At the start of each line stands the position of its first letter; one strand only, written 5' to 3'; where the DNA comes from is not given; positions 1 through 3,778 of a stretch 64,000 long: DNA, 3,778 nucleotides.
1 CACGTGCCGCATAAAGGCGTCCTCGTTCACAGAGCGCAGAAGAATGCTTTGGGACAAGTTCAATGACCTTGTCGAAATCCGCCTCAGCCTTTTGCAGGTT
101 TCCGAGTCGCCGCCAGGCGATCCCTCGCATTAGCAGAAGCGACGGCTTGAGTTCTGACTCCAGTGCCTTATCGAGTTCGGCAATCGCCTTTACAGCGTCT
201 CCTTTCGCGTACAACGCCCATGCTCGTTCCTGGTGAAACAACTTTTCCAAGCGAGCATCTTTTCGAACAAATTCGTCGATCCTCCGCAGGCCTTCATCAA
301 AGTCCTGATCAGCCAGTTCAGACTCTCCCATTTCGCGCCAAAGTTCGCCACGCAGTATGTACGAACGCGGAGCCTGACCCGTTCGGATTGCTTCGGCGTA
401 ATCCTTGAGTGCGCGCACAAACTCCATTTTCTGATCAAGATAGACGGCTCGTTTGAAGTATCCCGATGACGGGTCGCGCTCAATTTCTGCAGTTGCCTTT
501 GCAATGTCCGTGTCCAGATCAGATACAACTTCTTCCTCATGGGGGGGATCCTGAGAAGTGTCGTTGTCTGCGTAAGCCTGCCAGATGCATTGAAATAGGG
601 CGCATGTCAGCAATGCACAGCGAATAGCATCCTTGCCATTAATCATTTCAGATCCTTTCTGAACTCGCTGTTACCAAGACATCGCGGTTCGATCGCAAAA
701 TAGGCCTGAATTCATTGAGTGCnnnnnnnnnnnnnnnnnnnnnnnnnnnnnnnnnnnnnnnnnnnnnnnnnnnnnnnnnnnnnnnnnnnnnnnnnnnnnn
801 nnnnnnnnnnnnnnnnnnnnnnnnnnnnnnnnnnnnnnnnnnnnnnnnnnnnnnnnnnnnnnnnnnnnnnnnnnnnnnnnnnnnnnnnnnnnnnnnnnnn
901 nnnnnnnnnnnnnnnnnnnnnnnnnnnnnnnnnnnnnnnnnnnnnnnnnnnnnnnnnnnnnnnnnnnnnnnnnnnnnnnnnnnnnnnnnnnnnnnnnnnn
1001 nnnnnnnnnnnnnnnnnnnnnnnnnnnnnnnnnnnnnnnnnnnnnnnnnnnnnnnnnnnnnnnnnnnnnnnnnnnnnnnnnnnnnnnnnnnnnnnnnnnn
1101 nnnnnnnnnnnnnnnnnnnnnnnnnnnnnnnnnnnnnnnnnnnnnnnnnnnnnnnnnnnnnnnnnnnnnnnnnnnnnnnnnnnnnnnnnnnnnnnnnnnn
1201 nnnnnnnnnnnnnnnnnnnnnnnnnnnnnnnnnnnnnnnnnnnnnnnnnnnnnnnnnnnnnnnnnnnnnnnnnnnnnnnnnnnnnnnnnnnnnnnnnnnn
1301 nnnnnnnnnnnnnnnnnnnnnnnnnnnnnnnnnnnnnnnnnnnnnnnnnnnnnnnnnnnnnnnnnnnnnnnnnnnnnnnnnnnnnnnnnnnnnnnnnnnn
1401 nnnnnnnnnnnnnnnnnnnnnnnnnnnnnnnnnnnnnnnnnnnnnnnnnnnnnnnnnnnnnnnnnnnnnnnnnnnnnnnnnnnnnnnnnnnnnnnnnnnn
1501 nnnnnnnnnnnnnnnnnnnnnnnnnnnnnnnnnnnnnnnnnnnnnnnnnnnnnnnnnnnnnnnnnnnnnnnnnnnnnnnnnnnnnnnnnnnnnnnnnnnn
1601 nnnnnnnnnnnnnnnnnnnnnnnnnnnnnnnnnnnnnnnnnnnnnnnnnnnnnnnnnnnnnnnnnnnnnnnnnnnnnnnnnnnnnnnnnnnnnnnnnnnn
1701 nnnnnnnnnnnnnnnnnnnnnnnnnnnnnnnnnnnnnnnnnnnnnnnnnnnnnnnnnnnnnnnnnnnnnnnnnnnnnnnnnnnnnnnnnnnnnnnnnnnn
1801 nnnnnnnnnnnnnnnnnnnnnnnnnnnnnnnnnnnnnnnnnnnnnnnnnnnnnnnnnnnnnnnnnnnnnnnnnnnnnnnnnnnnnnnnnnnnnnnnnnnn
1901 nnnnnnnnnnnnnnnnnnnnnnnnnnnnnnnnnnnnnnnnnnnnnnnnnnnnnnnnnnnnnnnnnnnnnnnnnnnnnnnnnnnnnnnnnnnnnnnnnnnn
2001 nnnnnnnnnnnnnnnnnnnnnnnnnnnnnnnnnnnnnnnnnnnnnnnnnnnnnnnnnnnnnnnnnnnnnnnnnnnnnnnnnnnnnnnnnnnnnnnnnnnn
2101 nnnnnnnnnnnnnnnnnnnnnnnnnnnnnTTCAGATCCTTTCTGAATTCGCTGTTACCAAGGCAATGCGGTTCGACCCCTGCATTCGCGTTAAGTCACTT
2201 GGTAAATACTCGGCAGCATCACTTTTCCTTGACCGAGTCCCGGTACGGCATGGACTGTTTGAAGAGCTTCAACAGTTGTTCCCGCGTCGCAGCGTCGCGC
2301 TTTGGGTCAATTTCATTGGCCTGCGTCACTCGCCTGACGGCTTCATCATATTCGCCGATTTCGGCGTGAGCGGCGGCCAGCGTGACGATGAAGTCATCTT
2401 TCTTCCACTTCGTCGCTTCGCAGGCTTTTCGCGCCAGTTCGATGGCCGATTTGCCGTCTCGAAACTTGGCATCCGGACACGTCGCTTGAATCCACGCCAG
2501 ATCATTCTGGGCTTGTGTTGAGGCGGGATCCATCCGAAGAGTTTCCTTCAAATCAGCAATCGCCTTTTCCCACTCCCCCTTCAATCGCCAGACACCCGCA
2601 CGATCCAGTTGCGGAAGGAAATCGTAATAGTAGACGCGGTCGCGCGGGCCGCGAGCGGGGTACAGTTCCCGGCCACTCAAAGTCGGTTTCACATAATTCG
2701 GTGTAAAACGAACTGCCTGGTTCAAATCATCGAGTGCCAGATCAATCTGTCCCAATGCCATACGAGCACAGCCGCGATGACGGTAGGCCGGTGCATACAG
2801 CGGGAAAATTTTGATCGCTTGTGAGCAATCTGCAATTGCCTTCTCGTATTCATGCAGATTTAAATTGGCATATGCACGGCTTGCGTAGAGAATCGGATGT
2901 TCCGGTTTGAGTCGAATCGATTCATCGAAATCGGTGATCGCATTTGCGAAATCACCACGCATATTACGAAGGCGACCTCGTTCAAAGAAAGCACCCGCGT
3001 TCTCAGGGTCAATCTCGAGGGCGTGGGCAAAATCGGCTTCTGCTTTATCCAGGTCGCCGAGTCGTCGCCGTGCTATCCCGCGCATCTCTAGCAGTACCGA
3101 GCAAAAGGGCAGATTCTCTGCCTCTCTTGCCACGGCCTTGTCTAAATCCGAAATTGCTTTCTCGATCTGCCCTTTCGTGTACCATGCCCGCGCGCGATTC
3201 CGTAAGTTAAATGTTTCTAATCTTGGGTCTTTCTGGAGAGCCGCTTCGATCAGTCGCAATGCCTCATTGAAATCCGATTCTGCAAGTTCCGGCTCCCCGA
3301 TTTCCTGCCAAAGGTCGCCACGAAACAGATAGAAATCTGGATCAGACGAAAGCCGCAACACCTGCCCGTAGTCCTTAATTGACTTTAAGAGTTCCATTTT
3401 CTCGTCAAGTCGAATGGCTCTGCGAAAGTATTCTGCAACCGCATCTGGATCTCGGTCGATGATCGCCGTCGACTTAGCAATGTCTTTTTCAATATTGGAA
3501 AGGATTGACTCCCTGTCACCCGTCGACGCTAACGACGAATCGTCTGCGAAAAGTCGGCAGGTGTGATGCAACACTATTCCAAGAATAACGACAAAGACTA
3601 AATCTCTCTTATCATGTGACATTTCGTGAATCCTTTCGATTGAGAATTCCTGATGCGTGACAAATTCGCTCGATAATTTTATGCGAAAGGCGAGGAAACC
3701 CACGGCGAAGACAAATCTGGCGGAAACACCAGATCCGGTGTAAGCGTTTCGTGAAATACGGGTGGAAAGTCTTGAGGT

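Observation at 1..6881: Candidate polymorphic effector/immunity-like locus: LEPR-XLL Ala-repeat protein with a distinct C-terminal domain followed by a diversified array of exported TPR proteins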

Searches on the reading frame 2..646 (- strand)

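Call 5: search_protein_families(library=pfam, proteins=[window:2-646:-], max_evalue=0.01)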
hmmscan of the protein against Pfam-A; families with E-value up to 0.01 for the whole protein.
window:2-646:- (215 aa): 10 families
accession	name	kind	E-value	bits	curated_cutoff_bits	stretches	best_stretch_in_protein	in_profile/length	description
PF07719.23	TPR_2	-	3.4e-14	52.2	27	1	170-201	3-34/34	Tetratricopeptide repeat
PF00515.34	TPR_1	-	1.5e-13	50.3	27.8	1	171-201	4-34/34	Tetratricopeptide repeat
PF13432.12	TPR_16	-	5.3e-09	36.8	32.7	1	106-163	3-59/65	Tetratricopeptide repeat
PF13181.12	TPR_8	-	1.6e-07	31.4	25.7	0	174-200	7-33/34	Tetratricopeptide repeat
PF13428.12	TPR_14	-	1.7e-06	28.5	23.5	0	170-211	3-44/44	Tetratricopeptide repeat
PF13174.12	TPR_6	-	6.9e-06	26.8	26.3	0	171-200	3-32/33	Tetratricopeptide repeat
PF13424.12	TPR_12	-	5.7e-05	23.7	30.1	0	101-163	4-66/77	Tetratricopeptide repeat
PF13431.12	TPR_17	-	8.7e-05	22.9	24.4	0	191-213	2-24/34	Tetratricopeptide repeat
PF13414.12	TPR_11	-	0.00036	20.6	26.8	0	180-213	6-39/42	TPR repeat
PF13371.12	TPR_9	-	0.001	19.5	35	0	168-202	29-63/73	Tetratricopeptide repeat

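Call 6: search_protein_families(library=ncbifam, proteins=[window:2-646:-], max_evalue=0.01)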
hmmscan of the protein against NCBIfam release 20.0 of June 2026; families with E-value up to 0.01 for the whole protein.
window:2-646:- (215 aa): 11 families
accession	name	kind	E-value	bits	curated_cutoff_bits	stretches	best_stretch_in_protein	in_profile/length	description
TIGR02521.1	type_IV_pilW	equivalog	1.6e-07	31.2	154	1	140-204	36-101/234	type IV pilus biogenesis/stability protein PilW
TIGR02917.1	PEP_TPR_lipo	equivalog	4.6e-05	21.5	312.2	1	73-204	206-331/899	XrtA/PEP-CTERM system TPR-repeat protein PrsT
NF047507.1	TPR_BatC_Lepto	exception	0.00024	20.7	175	1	113-204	37-132/214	TPR repeat-containing protein BatC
TIGR02795.1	tol_pal_ybgF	equivalog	0.00044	20.8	90.1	0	144-206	48-114/119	tol-pal system protein YbgF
TIGR00990.1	3a0801s09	subfamily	0.00073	18.3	757.25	0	113-211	307-408/615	mitochondrial import receptor subunit TOM70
NF040959.1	MamA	equivalog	0.0011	18.4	200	1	135-212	37-115/204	magnetosome protein MamA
NF053720.1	NsdA_fam_reg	subfamily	0.0032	17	75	0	79-195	220-356/432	NsdA family TPR-like regulatory protein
NF033762.1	social_mot_Tgl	equivalog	0.0047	16.3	225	0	104-206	104-208/252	social motility TPR repeat lipoprotein Tgl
NF052415.1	T3SS_chap_SctY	equivalog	0.0059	17.1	70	0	139-196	44-105/106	type III secretion apparatus assembly chaperone SctY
NF040561.1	PrimPol_Msp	equivalog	0.007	15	200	0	160-213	17-70/515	CRISPR-associated primase-polymerase type A1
NF047371.1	FlcA_CTERM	equivalog_domain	0.01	14.4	300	0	63-201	402-540/646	periplasmic flagellar collar protein FlcA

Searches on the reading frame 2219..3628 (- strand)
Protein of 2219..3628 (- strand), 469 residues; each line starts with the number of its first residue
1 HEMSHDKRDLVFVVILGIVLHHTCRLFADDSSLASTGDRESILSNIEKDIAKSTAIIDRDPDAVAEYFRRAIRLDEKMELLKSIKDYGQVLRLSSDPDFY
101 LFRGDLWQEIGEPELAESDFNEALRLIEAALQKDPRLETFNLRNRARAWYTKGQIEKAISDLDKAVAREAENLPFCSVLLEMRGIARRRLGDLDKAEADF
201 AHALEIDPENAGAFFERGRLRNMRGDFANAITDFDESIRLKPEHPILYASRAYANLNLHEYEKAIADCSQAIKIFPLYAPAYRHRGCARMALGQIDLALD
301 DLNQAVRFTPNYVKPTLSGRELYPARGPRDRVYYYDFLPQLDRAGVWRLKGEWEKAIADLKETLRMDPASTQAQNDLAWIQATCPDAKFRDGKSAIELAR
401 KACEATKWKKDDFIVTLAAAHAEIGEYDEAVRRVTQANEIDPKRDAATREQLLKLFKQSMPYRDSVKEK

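Call 5: search_protein_families(library=pfam, proteins=[window:2219-3628:-], max_evalue=0.01)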
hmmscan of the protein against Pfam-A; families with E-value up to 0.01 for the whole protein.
window:2219-3628:- (469 aa): 23 families
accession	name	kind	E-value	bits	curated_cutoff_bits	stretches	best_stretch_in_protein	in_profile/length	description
PF00515.34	TPR_1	-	1.6e-37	126.2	27.8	3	247-276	3-32/34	Tetratricopeptide repeat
PF07719.23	TPR_2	-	3.6e-35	117.6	27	3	180-210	4-34/34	Tetratricopeptide repeat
PF13414.12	TPR_11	-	3.2e-24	84.8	26.8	1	186-218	3-35/42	TPR repeat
PF13181.12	TPR_8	-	6.2e-22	76.3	25.7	1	182-210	6-34/34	Tetratricopeptide repeat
PF13371.12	TPR_9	-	8.7e-20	71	35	3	256-310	6-60/73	Tetratricopeptide repeat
PF13431.12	TPR_17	-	1.5e-17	62.8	24.4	1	202-231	4-33/34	Tetratricopeptide repeat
PF13432.12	TPR_16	-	2.6e-17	63.4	32.7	2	182-245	2-65/65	Tetratricopeptide repeat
PF14559.12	TPR_19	-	6.2e-16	58.9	25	1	115-171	2-57/68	Tetratricopeptide repeat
PF13428.12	TPR_14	-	1.5e-15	56.6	23.5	0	180-220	4-44/44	Tetratricopeptide repeat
PF13424.12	TPR_12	-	2.9e-14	53.5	30.1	2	144-208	8-76/77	Tetratricopeptide repeat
PF14853.12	Fis1_TPR_C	-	6.1e-08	33.2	25.3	0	417-445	7-35/53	Fis1 C-terminal tetratricopeptide repeat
PF13429.12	TPR_15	-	1.2e-07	31.9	26.2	0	343-436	152-239/280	Tetratricopeptide repeat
PF13174.12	TPR_6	-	1.8e-07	31.8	26.3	0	213-238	2-27/33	Tetratricopeptide repeat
PF03704.23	BTAD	-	1.6e-05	25.8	22.1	0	399-454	50-105/146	Bacterial transcriptional activator domain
PF23914.1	TPR_CcmH_CycH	-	2e-05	24.9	42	0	351-445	64-155/158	Cytochrome c-type biogenesis protein H TPR domain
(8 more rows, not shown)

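Call 6: search_protein_families(library=ncbifam, proteins=[window:2219-3628:-], max_evalue=0.01)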
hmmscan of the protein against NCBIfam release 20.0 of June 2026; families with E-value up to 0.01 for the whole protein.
window:2219-3628:- (469 aa): 24 families
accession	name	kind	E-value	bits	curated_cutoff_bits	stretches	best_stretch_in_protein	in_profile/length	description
TIGR02917.1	PEP_TPR_lipo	equivalog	1.4e-24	86.1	312.2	2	119-314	105-296/899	XrtA/PEP-CTERM system TPR-repeat protein PrsT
NF040959.1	MamA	equivalog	3.6e-19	69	200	3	223-314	83-174/204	magnetosome protein MamA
TIGR00990.1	3a0801s09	subfamily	4.5e-17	61.9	757.25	1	117-244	307-432/615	mitochondrial import receptor subunit TOM70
NF047558.1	TPR_END_plus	domain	1.9e-16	59.8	32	1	282-314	2-34/56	TPR end-of-group domain-containing protein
TIGR02521.1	type_IV_pilW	equivalog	3.9e-16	59.3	154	1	95-232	63-190/234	type IV pilus biogenesis/stability protein PilW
NF033762.1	social_mot_Tgl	equivalog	1.2e-11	44.4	225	2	108-218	104-211/252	social motility TPR repeat lipoprotein Tgl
NF008391.2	PRK11189.1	equivalog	1.6e-11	44.3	250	1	209-304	63-158/297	lipoprotein NlpI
TIGR02552.1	LcrH_SycD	equivalog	4.5e-10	39.4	104.8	0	186-245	61-120/136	SycD/LcrH family type III secretion system chaperone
NF007302.0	PRK09782.1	equivalog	2.7e-09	35.6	1223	1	185-262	585-663/990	phage receptor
NF047507.1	TPR_BatC_Lepto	exception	5.1e-09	35.9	175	1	119-212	39-131/214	TPR repeat-containing protein BatC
TIGR03939.1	PGA_TPR_OMP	equivalog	9.6e-08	30.7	366.65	1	190-266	408-484/800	poly-beta-1,6 N-acetyl-D-glucosamine export porin PgaA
NF002725.1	PRK02603.1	equivalog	9.8e-08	32.2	143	1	116-205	47-141/173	photosystem I assembly protein Ycf3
NF052415.1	T3SS_chap_SctY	equivalog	6e-07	30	70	0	119-205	21-105/106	type III secretion apparatus assembly chaperone SctY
NF008757.0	PRK11788.1-5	equivalog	4.5e-05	22.8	363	0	188-244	191-247/388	lipopolysaccharide assembly protein LapB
TIGR04510.1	mod_pep_cyc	subfamily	6.5e-05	21.6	400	0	186-439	407-666/814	putative peptide modification system cyclase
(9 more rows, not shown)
